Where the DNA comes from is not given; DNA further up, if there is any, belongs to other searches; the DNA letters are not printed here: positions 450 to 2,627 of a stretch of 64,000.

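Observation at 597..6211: Poly-acidic disordered protein translationally coupled to obg and preceded by a 1230-aa TPR protein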

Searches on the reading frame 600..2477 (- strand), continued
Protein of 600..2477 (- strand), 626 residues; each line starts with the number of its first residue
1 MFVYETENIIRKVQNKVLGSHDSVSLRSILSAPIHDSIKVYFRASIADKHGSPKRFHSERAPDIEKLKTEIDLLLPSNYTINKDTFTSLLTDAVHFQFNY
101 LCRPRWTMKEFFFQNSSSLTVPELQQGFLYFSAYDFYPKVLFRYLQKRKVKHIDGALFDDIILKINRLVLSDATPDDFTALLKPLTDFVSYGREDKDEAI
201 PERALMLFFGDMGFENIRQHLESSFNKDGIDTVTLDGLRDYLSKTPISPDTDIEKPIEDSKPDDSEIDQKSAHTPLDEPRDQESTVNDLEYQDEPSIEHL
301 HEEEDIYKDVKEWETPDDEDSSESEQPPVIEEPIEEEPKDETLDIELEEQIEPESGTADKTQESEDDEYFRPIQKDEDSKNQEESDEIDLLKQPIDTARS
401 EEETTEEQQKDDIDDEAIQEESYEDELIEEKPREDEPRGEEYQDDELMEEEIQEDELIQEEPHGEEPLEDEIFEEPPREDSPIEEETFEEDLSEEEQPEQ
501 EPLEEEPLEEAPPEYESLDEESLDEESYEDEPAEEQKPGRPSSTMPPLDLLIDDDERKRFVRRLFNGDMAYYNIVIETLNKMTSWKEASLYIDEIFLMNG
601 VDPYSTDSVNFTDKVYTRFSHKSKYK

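Call 58: find_encoding_contigs(protein=P0012, flank=10000, max_places=3)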
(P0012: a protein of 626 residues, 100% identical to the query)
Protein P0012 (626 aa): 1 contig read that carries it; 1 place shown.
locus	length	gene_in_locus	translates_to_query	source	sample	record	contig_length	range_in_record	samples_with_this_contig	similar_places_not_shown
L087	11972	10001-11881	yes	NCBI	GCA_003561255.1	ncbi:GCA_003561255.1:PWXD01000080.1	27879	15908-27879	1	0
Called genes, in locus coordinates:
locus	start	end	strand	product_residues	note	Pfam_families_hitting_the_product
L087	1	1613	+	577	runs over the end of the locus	PF00890:FAD_binding_2, PF01266:DAO (weak), PF02910:Succ_DH_flav_C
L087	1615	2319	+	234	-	PF13085:Fer2_3, PF00111:Fer2 (faint), PF13187:Fer4_9 (faint), PF13237:Fer4_10, PF12838:Fer4_7 (weak), PF13183:Fer4_8, PF13534:Fer4_17 (weak)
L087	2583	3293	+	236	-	-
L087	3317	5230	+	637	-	PF00890:FAD_binding_2, PF02910:Succ_DH_flav_C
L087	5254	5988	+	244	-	PF13085:Fer2_3, PF13187:Fer4_9 (faint), PF13534:Fer4_17 (faint), PF00037:Fer4 (weak), PF12797:Fer4_2 (weak), PF13237:Fer4_10 (weak), PF12838:Fer4_7, PF13183:Fer4_8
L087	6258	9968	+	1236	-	PF14561:TPR_20 (faint), PF14938:SNAP (faint), PF24575:TPR_Slam (faint), PF00515:TPR_1 (faint), PF07719:TPR_2 (faint), PF12895:ANAPC3 (faint), PF13174:TPR_6 (faint), PF13424:TPR_12, +6 more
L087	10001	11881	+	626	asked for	-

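Call 62: list_cluster_members(proteins=[P0012])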
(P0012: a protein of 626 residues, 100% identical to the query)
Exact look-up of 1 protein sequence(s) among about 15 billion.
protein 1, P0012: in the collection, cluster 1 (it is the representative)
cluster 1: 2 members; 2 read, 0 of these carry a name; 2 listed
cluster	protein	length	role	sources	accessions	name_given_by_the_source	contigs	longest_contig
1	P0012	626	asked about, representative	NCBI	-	-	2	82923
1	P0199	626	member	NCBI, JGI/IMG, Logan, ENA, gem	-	-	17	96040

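Call 71: predict_structure(alignment_id=A4)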
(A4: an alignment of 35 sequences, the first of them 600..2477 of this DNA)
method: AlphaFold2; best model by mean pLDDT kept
length: 626 residues; sequences in the alignment: 35
mean_pLDDT: 67.6   pTM: 0.50
mean pLDDT of the five models: 67.6, 66.3, 65.2, 63.7, 62.6
residues with pLDDT >= 90: 256; 70-90: 37; 50-70: 67; < 50: 266
segments of 3 or more residues with pLDDT < 50: 53-61, 249-277, 279-315, 317-324, 326-329, 334-336, 339-362, 375-387, 389-406, 411-427, 429-434, 436-451, 453-457, 459-461, 463-467, 469-472, 479-502, 510-513, 519-542
pLDDT, mean of each block of 10 residues (from residue 1): 88 90 89 95 87 44 57 65 94 97 97 93 92 95 94 95 93 92 95 91 96 93 94 94 75 38 40 45 41 42 36 42 44 46 38 39 53 50 43 46 48 44 44 45 43 45 45 48 44 41 46 49 44 39 71 96 96 96 94 95 96 93 54
secondary structure, 60 per line:
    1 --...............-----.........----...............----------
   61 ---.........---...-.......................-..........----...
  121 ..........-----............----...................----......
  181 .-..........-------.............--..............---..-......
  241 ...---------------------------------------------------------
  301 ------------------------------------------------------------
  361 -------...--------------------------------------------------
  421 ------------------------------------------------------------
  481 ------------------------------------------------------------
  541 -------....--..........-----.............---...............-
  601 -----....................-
elements in order (helices of 4 or more, strands of 3 or more residues): H3-17 E23-25 H26-31 H36-50 H64-72 E80-82 H83-102 H104-113 E118-120 H121-130 H136-147 E152-154 H155-170 H175-181 H183-192 H202-212 H215-228 H235-243 H548-551 H554-563 H569-581 H585-599 H606-625

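Call 77: search_protein_families(library=pfam, proteins=[L010:4384-5391:+, L083:9069-10058:+], max_evalue=0.01)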
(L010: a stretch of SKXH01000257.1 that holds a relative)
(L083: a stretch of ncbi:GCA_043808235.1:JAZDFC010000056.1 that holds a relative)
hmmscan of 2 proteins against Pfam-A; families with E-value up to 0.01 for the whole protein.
L010:4384-5391:+ (336 aa): 4 families
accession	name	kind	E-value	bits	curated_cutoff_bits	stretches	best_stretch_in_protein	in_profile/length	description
PF01018.28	GTP1_OBG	-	5e-65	218.3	27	1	4-158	1-155/155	GTP1/OBG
PF01926.29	MMR_HSR1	-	3.4e-24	85.6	21.9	1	161-281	1-113/113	50S ribosome-binding GTPase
PF02421.24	FeoB_N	-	5.3e-10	39.5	27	1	162-319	3-153/156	Ferrous iron transport protein B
PF00025.27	Arf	-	0.0041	17.1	22.3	1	164-317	19-165/174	ADP-ribosylation factor family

L083:9069-10058:+ (330 aa): 8 families
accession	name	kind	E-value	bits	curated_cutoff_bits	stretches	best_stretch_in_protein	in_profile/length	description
PF01018.28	GTP1_OBG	-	1.9e-63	213.1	27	1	3-157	1-155/155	GTP1/OBG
PF01926.29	MMR_HSR1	-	1.3e-26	93.3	21.9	1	160-279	1-112/113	50S ribosome-binding GTPase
PF02421.24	FeoB_N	-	7.1e-12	45.6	27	1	161-320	3-154/156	Ferrous iron transport protein B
PF00025.27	Arf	-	1.5e-05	25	22.3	1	163-324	19-172/174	ADP-ribosylation factor family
PF04670.18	Gtr1_RagA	-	2.2e-05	24.4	22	1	163-297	4-137/232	Gtr1/RagA G protein conserved region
PF00009.33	GTP_EFTU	-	0.0022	18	26.5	0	250-325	105-185/188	Elongation factor Tu GTP binding domain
PF03308.22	MeaB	-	0.0029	17.1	23.1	0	160-178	35-53/273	Methylmalonyl Co-A mutase-associated GTPase MeaB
PF03193.22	RsgA_GTPase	-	0.003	17.8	30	0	273-324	55-106/174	RsgA GTPase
